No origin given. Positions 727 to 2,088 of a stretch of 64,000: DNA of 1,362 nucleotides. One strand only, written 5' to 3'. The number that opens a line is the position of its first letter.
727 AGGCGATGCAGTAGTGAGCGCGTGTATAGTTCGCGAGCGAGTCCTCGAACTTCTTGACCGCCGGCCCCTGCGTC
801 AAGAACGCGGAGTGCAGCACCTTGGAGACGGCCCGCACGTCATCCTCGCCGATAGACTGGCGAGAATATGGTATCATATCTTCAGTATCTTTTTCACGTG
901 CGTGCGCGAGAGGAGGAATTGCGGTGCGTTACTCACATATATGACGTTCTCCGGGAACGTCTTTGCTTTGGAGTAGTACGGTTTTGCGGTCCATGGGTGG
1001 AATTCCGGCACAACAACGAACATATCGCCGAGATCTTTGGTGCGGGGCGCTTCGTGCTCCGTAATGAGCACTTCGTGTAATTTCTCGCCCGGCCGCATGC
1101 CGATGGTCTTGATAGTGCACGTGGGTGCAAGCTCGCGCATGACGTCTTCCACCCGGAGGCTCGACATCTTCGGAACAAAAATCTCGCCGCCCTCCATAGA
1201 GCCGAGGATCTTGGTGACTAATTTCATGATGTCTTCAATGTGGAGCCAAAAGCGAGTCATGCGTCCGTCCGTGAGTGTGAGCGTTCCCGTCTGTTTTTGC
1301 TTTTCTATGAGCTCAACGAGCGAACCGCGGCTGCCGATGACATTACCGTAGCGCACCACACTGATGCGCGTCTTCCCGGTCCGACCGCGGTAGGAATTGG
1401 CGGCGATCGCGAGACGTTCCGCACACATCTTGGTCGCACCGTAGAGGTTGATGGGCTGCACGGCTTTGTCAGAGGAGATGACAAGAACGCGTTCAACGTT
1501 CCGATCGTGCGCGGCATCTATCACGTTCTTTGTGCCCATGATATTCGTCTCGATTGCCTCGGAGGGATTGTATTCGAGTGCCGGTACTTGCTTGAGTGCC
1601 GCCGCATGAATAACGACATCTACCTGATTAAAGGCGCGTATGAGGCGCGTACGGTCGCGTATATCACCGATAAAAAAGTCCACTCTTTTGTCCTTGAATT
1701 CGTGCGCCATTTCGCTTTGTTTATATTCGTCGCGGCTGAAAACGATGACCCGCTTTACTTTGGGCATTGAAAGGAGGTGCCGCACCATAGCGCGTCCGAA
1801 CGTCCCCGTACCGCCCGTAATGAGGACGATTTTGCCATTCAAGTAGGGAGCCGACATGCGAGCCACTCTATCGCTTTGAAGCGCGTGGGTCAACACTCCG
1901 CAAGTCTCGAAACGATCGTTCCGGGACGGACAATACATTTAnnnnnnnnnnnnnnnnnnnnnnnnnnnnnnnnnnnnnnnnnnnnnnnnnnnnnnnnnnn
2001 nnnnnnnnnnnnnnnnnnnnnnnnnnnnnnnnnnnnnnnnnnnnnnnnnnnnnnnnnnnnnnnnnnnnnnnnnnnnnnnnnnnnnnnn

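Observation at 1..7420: Nonulosonic-acid locus equipped for acetamidino (and probably methyl) modification, plus a KpsS/KpsC-like putative transferase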

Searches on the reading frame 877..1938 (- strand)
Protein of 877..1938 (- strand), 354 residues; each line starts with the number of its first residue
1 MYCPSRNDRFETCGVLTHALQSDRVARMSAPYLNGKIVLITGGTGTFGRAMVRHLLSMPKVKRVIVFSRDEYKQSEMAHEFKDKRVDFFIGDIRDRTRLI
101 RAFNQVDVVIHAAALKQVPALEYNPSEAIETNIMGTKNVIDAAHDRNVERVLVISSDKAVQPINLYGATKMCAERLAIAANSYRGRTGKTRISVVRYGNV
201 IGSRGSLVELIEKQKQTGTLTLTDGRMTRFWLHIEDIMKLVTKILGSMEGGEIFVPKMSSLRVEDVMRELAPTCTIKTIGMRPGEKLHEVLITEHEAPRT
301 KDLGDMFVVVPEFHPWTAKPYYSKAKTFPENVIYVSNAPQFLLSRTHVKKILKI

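Call 4: search_protein_families(library=ncbifam, proteins=[window:877-1938:-])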
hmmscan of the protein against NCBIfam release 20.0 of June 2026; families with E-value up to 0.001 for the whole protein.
window:877-1938:- (354 aa): 59 families (the best 25 are shown)
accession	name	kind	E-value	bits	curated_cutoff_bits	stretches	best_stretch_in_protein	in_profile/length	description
TIGR03589.1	PseB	equivalog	2.6e-122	407.8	407.75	1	33-351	2-323/324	UDP-N-acetylglucosamine 4,6-dehydratase (inverting)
TIGR04130.1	FnlA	equivalog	6.6e-69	232.4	730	1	33-317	2-290/337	UDP-N-acetylglucosamine 4,6-dehydratase/5-epimerase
TIGR04180.1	EDH_00030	hypoth_equivalog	7.5e-21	74.5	475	1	38-268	1-250/297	NAD-dependent 4,6-dehydratase LegB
TIGR01181.1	dTDP_gluc_dehyt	equivalog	5.6e-17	61.8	365.1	1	38-254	2-240/321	dTDP-glucose 4,6-dehydratase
TIGR02622.1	CDP_4_6_dhtase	equivalog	6.7e-17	61.6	278.45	1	34-234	3-230/352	CDP-glucose 4,6-dehydratase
TIGR01179.1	galE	equivalog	6e-16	58.2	262.3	1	38-206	2-182/332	UDP-glucose 4-epimerase GalE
TIGR03466.1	HpnA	hypoth_equivalog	4.3e-15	55.4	367.65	1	37-160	2-117/327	hopanoid-associated sugar epimerase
NF041293.1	G6PDh_Azf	equivalog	1.3e-13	51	400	1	37-161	4-120/252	NAD-dependent glucose-6-phosphate dehydrogenase Azf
NF042422.1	oxyalk_red_OleD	equivalog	7.1e-13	48.6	580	1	38-156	3-110/329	2-alkyl-3-oxoalkanoate reductase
NF052578.1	StrlDmthSdmBMthl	equivalog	1.6e-12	47.9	600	1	38-169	3-125/328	sterol demethylase protein SdmB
NF042423.1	oxyalk_red_Shew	equivalog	2e-12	46.9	580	1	36-156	9-118/331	2-alkyl-3-oxoalkanoate reductase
TIGR02197.1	heptose_epim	equivalog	4.1e-12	45.9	274.6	1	38-204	1-174/316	ADP-glyceromanno-heptose 6-epimerase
TIGR01777.1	yfcH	hypoth_equivalog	3e-11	43.4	207.35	1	38-247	1-213/292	TIGR01777 family oxidoreductase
NF005539.0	PRK07201.1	equivalog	7.3e-11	41.5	549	1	39-146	4-115/657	SDR family oxidoreductase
NF007582.0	PRK10217.1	equivalog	8.6e-11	41.5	698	1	37-144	3-113/355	dTDP-glucose 4,6-dehydratase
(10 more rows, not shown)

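Call 5: search_protein_families(library=pfam, proteins=[window:877-1938:-])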
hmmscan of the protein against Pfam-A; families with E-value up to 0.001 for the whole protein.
window:877-1938:- (354 aa): 13 families
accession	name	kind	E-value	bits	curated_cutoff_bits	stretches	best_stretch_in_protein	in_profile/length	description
PF02719.21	Polysacc_synt_2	-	1.1e-92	310.8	20.2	1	38-309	1-291/293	Polysaccharide biosynthesis protein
PF01370.27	Epimerase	-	6.2e-34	117.9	20.9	1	38-253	1-236/240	NAD dependent epimerase/dehydratase family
PF16363.11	GDP_Man_Dehyd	-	5.7e-22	79.1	27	1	39-268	1-260/332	GDP-mannose 4,6 dehydratase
PF01073.25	3Beta_HSD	-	4e-21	75.7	22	1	39-162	1-122/280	3-beta hydroxysteroid dehydrogenase/isomerase family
PF07993.18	NAD_binding_4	-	2.5e-13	50.2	20.1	1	40-161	1-141/258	Male sterility protein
PF13460.12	NAD_binding_10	-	2.2e-12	47.6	27.2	1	42-160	1-102/184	NAD(P)H-binding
PF04321.23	RmlD_sub_bind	-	1.7e-11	44.2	27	1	38-223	3-176/287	RmlD substrate binding domain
PF00106.31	adh_short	-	4e-11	43.2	26.6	1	36-183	1-166/195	short chain dehydrogenase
PF05368.20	NmrA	-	3.2e-10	40.5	27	1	36-152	3-103/298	NmrA-like family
PF08659.16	KR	-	5.9e-09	36.5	22.6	1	38-159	3-139/180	KR domain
PF01488.26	Shikimate_DH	-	3.6e-07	30.8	24.3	1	26-150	3-119/138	Shikimate / quinate 5-dehydrogenase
PF03435.24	Sacchrp_dh_NADP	-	1.4e-05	25.8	25.1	1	38-113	1-76/129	Saccharopine dehydrogenase NADP binding domain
PF01118.30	Semialdhyde_dh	-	0.00036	21.4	26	1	38-115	2-76/121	Semialdehyde dehydrogenase, NAD binding domain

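Call 10: find_encoding_contigs(protein=window:877-1938:-, flank=10000, max_places=6)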
Protein window:877-1938:- (354 aa): 15 contigs read that carry it; 6 places shown.
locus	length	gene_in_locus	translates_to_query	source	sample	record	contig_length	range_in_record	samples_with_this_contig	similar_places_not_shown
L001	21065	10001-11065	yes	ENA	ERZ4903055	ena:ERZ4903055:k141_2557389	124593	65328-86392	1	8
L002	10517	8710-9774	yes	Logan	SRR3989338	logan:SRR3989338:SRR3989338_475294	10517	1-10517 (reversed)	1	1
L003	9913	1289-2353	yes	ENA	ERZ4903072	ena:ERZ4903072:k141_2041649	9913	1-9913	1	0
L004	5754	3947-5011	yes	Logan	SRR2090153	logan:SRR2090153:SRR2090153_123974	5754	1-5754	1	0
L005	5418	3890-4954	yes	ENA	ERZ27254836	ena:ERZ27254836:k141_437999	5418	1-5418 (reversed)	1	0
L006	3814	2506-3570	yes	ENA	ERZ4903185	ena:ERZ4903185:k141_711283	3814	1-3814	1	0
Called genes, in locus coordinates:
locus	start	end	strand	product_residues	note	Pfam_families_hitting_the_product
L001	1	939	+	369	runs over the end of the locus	PF13439:Glyco_transf_4, PF13579:Glyco_trans_4_4 (faint), PF00534:Glycos_transf_1, PF13692:Glyco_trans_1_4, PF13524:Glyco_trans_1_2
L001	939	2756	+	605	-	PF00664:ABC_membrane, PF00005:ABC_tran, PF02463:SMC_N (faint)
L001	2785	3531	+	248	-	PF02348:CTP_transf_3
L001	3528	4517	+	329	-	PF01408:GFO_IDH_MocA, PF22725:GFO_IDH_MocA_C3 (weak)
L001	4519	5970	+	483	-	PF05159:Capsule_synth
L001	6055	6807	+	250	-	PF02348:CTP_transf_3, PF12804:NTP_transf_3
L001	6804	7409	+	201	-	PF00117:GATase, PF01174:SNO (faint)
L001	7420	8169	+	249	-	PF00977:His_biosynth, PF01207:Dus (faint), PF03060:NMO (faint), PF01180:DHO_dh (faint), PF05690:ThiG (faint)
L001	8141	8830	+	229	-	PF13489:Methyltransf_23, PF13847:Methyltransf_31, PF08241:Methyltransf_11, PF08242:Methyltransf_12, PF13649:Methyltransf_25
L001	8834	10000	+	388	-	-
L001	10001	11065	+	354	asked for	PF05368:NmrA, PF00106:adh_short, PF01073:3Beta_HSD, PF01370:Epimerase, PF02719:Polysacc_synt_2, PF04321:RmlD_sub_bind, PF07993:NAD_binding_4, PF08659:KR, +4 more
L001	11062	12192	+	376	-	PF01041:DegT_DnrJ_EryC1, PF01053:Cys_Met_Meta_PP, PF01212:Beta_elim_lyase (weak)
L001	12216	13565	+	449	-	PF00202:Aminotran_3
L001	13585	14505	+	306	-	-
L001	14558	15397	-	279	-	-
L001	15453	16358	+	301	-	PF00248:Aldo_ket_red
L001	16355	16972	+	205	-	PF02698:DUF218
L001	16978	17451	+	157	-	PF13302:Acetyltransf_3, PF00583:Acetyltransf_1, PF13508:Acetyltransf_7 (weak)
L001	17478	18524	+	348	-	PF03102:NeuB, PF08666:SAF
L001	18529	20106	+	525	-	PF05159:Capsule_synth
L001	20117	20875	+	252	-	PF13649:Methyltransf_25 (weak)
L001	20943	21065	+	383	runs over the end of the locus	PF13579:Glyco_trans_4_4, PF13439:Glyco_transf_4, PF20706:GT4-conflict (weak), PF00534:Glycos_transf_1, PF13692:Glyco_trans_1_4, PF13524:Glyco_trans_1_2 (weak)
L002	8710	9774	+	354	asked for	PF05368:NmrA, PF00106:adh_short, PF01073:3Beta_HSD, PF01370:Epimerase, PF02719:Polysacc_synt_2, PF04321:RmlD_sub_bind, PF07993:NAD_binding_4, PF08659:KR, +4 more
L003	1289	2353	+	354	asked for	PF05368:NmrA, PF00106:adh_short, PF01073:3Beta_HSD, PF01370:Epimerase, PF02719:Polysacc_synt_2, PF04321:RmlD_sub_bind, PF07993:NAD_binding_4, PF08659:KR, +4 more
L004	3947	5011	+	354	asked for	PF05368:NmrA, PF00106:adh_short, PF01073:3Beta_HSD, PF01370:Epimerase, PF02719:Polysacc_synt_2, PF04321:RmlD_sub_bind, PF07993:NAD_binding_4, PF08659:KR, +4 more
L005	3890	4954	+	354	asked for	PF05368:NmrA, PF00106:adh_short, PF01073:3Beta_HSD, PF01370:Epimerase, PF02719:Polysacc_synt_2, PF04321:RmlD_sub_bind, PF07993:NAD_binding_4, PF08659:KR, +4 more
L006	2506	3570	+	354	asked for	PF05368:NmrA, PF00106:adh_short, PF01073:3Beta_HSD, PF01370:Epimerase, PF02719:Polysacc_synt_2, PF04321:RmlD_sub_bind, PF07993:NAD_binding_4, PF08659:KR, +4 more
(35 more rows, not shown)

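Call 14: search_protein_families(library=ncbifam, proteins=[L001:11062-12189:+, L001:12216-13562:+, L001:13585-14502:+, L001:14561-15397:-, L001:15453-16355:+, L001:16355-16969:+, L001:16978-17448:+, L001:17478-18521:+, L001:18529-20103:+, L001:20117-20872:+], max_evalue=0.0001)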
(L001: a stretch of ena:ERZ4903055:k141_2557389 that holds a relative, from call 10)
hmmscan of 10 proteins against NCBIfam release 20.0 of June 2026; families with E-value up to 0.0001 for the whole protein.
L001:11062-12189:+ (376 aa): 16 families
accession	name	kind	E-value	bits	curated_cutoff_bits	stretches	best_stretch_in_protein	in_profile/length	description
TIGR03588.1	PseC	equivalog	4.3e-139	463.6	423.5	1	1-373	1-380/380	UDP-4-amino-4,6-dideoxy-N-acetyl-beta-L-altrosamine transaminase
NF008658.2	PRK11658.1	equivalog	2.4e-91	306.2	631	1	2-374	5-378/379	UDP-4-amino-4-deoxy-L-arabinose aminotransferase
NF008687.0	PRK11706.1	equivalog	7.3e-73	245.5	375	1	1-372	1-373/375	dTDP-4-amino-4,6-dideoxygalactose transaminase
TIGR04181.1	NHT_00031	hypoth_equivalog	9.6e-73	245.1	420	1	8-352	7-357/359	LegC family aminotransferase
TIGR02379.1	ECA_wecE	subfamily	9.4e-59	199.1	434.85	1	1-373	1-375/376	dTDP-4-amino-4,6-dideoxy-D-glucose transaminase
TIGR04427.1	PLP_DesI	equivalog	1.9e-57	195.1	650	1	17-372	38-382/390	dTDP-4-dehydro-6-deoxyglucose aminotransferase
NF011936.0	PRK15407.1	equivalog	5e-53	180.4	423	1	2-374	37-437/440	lipopolysaccharide biosynthesis protein RfbH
NF006003.0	PRK08133.1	equivalog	1.8e-06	26.9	522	1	29-210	65-246/396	O-succinylhomoserine sulfhydrylase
NF005871.0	PRK07811.1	equivalog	2.5e-05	23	513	1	27-201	58-231/389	cystathionine gamma-synthase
NF043007.1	CysBLyMetC_Staph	equivalog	3.1e-05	23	700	1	30-203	51-222/378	cystathionine beta-lyase MetC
TIGR01325.1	O_suc_HS_sulf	equivalog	3.2e-05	22.7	510.05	1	28-210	52-233/380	O-succinylhomoserine sulfhydrylase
NF005810.0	PRK07671.1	equivalog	3.5e-05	23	594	1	27-176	47-193/377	bifunctional cystathionine gamma-lyase/homocysteine desulfhydrase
NF006095.0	PRK08247.1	equivalog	3.6e-05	22.7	585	1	27-175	50-195/369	methionine biosynthesis PLP-dependent protein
NF006230.0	PRK08363.1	equivalog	5.4e-05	22.1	534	0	55-125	103-173/398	alanine aminotransferase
NF005263.0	PRK06767.1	equivalog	5.6e-05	22.3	617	1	29-175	60-204/392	methionine gamma-lyase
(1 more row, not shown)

L001:12216-13562:+ (449 aa): 70 families (the best 25 are shown)
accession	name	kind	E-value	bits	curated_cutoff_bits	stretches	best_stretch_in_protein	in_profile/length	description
NF004856.0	PRK06209.1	equivalog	2.4e-79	267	486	1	18-449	12-441/450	glutamate-1-semialdehyde 2,1-aminomutase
NF041362.1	GntE_guanitoxin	equivalog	7.2e-67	225.8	525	1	15-372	6-370/426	guanitoxin biosynthesis PLP-dependent transaminase GntE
NF000818.0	PRK00062.1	subfamily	4.8e-63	213.3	398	1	17-420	6-424/429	glutamate-1-semialdehyde 2,1-aminomutase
TIGR00713.1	hemL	equivalog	6.3e-60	203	527.3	1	18-379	3-365/423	glutamate-1-semialdehyde 2,1-aminomutase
NF009055.0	PRK12389.1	equivalog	1.3e-49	169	637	1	17-423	6-428/431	glutamate-1-semialdehyde 2,1-aminomutase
NF004426.0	PRK05769.1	equivalog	3.5e-34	118.4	552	2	206-374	213-382/441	acetyl ornithine aminotransferase family protein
NF005993.0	PRK08117.1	subfamily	4e-33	114.7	574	1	52-389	30-385/433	aspartate aminotransferase family protein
NF001864.0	PRK00615.1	equivalog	1.5e-32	112.7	706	1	19-300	9-289/433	glutamate-1-semialdehyde aminotransferase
TIGR00707.1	argD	subfamily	1.3e-30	106.5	410.05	1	51-355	13-314/381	acetylornithine/succinylornithine family transaminase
NF049939.1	HyAminethphonNHLyPbfA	equivalog_domain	2.7e-30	105.2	525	1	52-380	48-388/442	(R)-1-hydroxy-2-aminoethylphosphonate ammonia-lyase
NF004755.0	PRK06082.1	equivalog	1.1e-29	103.2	467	1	29-372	32-390/459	aspartate aminotransferase family protein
NF005376.0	PRK06918.1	equivalog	7.6e-29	100.4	676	2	213-352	216-360/451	4-aminobutyrate--2-oxoglutarate transaminase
NF049976.1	AmadipTransam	equivalog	1.9e-28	99.5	650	1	47-353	14-332/416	2-aminoadipate transaminase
TIGR00700.1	GABAtrnsam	equivalog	2.8e-28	98.7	506.65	2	214-344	195-330/420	4-aminobutyrate--2-oxoglutarate transaminase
NF002874.0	PRK03244.1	equivalog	7.1e-28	97.5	457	1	55-347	33-319/399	acetylornithine transaminase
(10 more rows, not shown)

L001:13585-14502:+ (306 aa): 0 families

L001:14561-15397:- (279 aa): 1 family
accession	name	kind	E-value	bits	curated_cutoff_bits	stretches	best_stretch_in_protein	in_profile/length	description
TIGR03340.1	phn_DUF6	hypoth_equivalog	2.7e-08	33.8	288.15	1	94-274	94-280/281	phosphonate utilization associated putative membrane protein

L001:15453-16355:+ (301 aa): 6 families
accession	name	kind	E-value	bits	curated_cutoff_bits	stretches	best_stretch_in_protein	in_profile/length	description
NF011432.0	PRK14863.1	equivalog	1.2e-25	90.7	244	1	9-267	3-265/292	bifunctional regulator KidO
NF008598.0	PRK11565.1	equivalog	1e-12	47.7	425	1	35-198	26-191/275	2,5-didehydrogluconate reductase DkgA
NF049922.1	MethglyxlRedYdjG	equivalog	1.3e-11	44.1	550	1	93-201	113-225/326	NADH-dependent methylglyoxal reductase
TIGR01293.1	Kv_beta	subfamily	5.6e-11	42.1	365.4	1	33-156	27-163/319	voltage-dependent potassium channel subunit beta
NF008377.0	PRK11172.1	equivalog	2.2e-10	40.2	327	1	39-158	18-142/267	2,5-didehydrogluconate reductase DkgB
NF007388.0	PRK09912.1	subfamily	9e-05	21.5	448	0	33-201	39-230/346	L-glyceraldehyde 3-phosphate reductase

L001:16355-16969:+ (205 aa): 0 families

L001:16978-17448:+ (157 aa): 1 family
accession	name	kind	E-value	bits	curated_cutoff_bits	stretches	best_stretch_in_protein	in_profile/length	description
TIGR03585.1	PseH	equivalog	2.2e-07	31.1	93.1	1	7-109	3-107/156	UDP-4-amino-4,6-dideoxy-N-acetyl-beta-L-altrosamine N-acetyltransferase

L001:17478-18521:+ (348 aa): 5 families
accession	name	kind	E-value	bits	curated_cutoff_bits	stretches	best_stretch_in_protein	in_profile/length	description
TIGR03586.1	PseI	equivalog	5e-143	476.2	340.25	1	15-341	2-327/327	pseudaminic acid synthase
TIGR03569.1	NeuB_NnaB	equivalog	4.6e-95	318.4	399.65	1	15-338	1-326/329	N-acetylneuraminate synthase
NF006421.0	PRK08673.1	subfamily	8.5e-09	35.1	335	1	100-272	154-334/338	3-deoxy-7-phosphoheptulonate synthase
NF009933.0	PRK13396.1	subfamily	1.2e-07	31.1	486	1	103-273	164-343/352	3-deoxy-7-phosphoheptulonate synthase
TIGR01361.1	DAHP_synth_Bsub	equivalog_domain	4.5e-07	29.5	267.75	1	100-265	85-258/260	3-deoxy-7-phosphoheptulonate synthase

L001:18529-20103:+ (525 aa): 1 family
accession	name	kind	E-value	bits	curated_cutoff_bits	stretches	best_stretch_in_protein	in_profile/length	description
NF046086.1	BFO_1060_trans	domain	3.2e-06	26.5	200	1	368-439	220-291/365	BFO_1060 family glycosyltransferase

L001:20117-20872:+ (252 aa): 0 families

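Call 20: search_protein_families(library=pfam, proteins=[L001:13585-14502:+, L001:20117-20872:+], max_evalue=0.01)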
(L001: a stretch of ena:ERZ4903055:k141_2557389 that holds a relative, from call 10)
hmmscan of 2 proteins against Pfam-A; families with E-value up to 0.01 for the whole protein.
L001:13585-14502:+ (306 aa): 0 families

L001:20117-20872:+ (252 aa): 4 families
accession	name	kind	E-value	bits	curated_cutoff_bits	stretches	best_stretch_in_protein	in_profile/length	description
PF13649.12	Methyltransf_25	-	6.2e-06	27.3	27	1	54-138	1-87/97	Methyltransferase domain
PF03848.20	TehB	-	0.0026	17.7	20.4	1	53-79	33-58/193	Tellurite resistance protein TehB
PF08242.18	Methyltransf_12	-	0.0037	18.4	30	0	55-137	1-85/98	Methyltransferase domain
PF08241.18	Methyltransf_11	-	0.0044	18.1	21.2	1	55-137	1-80/95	Methyltransferase domain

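Call 39: search_solved_structures(query=L001:13585-14502:+, max_evalue=10)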
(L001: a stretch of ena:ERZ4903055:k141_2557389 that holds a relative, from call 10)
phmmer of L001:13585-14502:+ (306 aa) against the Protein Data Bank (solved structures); distinct sequences matched with E-value up to 10: 2.
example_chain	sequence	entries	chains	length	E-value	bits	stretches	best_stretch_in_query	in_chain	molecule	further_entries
7k58_F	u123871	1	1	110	0.41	13.4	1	103-190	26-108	Dynein light chain roadblock-type 2 protein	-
6dcq_A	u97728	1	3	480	0.56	13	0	212-273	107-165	Envelope glycoprotein gp160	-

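Call 50: find_homologous_proteins(query=L001:18529-20103:+, max_evalue=0.001)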
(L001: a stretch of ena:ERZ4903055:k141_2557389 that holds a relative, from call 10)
Query L001:18529-20103:+ (525 aa): 516 proteins with E <= 0.001 among 8000 candidates; the best 120 are listed.
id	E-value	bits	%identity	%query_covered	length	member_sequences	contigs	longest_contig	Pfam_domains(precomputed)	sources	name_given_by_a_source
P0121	0.0e+0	1197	100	100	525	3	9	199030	PF05159.21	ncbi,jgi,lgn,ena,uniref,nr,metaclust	ncbi:hypothetical protein A2851_02370 [Candidatus Kaiserbacteria bacterium RIFCSPHIGHO2_01_FULL_53_2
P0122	7.9e-253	858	74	95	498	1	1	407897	PF05159.21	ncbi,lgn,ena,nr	ncbi:MAG: hypothetical protein G01um10148_314 [Parcubacteria group bacterium Gr01-1014_8]|nr:MAG: hy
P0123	8.0e-227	772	67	95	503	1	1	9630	PF05159.21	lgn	-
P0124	1.1e-225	768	67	95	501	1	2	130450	PF05159.21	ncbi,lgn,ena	-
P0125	2.5e-221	754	66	95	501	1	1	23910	PF05159.21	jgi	jgi:hypothetical protein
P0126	2.5e-214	731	64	95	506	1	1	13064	PF05159.21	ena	-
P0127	8.6e-210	716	64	94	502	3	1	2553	PF05159.21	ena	-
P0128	1.0e-199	683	61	94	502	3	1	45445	PF05159.21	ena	-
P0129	8.8e-194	663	58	95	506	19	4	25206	PF05159.21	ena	-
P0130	2.1e-193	662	58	95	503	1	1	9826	PF05159.21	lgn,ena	-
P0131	1.9e-192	659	58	95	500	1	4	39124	PF05159.21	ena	-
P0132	2.4e-187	642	58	94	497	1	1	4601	PF05159.21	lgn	-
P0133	6.2e-187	640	58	95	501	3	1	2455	PF05159.21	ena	-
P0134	1.7e-186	639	58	94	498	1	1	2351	PF05159.21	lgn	-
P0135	5.1e-185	634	56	95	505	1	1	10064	PF05159.21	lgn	-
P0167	1.7e-144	500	49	94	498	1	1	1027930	PF05159.21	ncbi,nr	ncbi:MAG: hypothetical protein Q7S66_03305 [bacterium]|nr:hypothetical protein [bacterium]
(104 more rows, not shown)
